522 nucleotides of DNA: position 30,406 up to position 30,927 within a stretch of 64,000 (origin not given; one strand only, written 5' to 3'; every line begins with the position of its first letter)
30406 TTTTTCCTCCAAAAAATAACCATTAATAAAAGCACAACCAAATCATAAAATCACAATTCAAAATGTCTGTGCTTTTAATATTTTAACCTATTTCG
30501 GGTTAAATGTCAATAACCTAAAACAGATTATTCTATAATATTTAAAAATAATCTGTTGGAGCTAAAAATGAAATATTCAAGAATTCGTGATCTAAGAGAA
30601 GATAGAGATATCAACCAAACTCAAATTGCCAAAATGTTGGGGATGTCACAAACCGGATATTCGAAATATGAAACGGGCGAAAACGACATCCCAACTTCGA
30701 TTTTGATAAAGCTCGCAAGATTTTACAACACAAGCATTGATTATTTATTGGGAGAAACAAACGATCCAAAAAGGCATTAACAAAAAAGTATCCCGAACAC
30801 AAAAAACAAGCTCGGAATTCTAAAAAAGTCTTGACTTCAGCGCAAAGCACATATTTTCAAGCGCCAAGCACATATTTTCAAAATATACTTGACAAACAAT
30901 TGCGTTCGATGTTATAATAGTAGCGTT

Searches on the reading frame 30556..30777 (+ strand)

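Call 84: search_protein_families(library=pfam, proteins=[window:30556-30777:+], max_evalue=0.001)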
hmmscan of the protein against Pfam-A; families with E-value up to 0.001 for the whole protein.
window:30556-30777:+ (74 aa): 6 families
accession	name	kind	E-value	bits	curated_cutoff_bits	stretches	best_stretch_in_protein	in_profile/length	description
PF01381.28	HTH_3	-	7.7e-17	61.5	23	1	10-64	1-55/55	Helix-turn-helix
PF13560.12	HTH_31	-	1e-10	42.2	27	1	9-60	5-57/64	Helix-turn-helix domain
PF12844.13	HTH_19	-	1e-10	41.8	30.2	1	8-65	2-59/64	Helix-turn-helix domain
PF22495.2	HTH_92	-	1.4e-05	24.7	27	1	11-51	1-40/45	RsaL-like HTH domain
PF13443.12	HTH_26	-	2.9e-05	24.7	22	1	9-62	1-55/63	Cro/C1-type HTH DNA-binding domain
PF15731.11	MqsA_antitoxin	-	9.8e-05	22.9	30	1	8-58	72-121/131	Antitoxin component of bacterial toxin-antitoxin system, MqsA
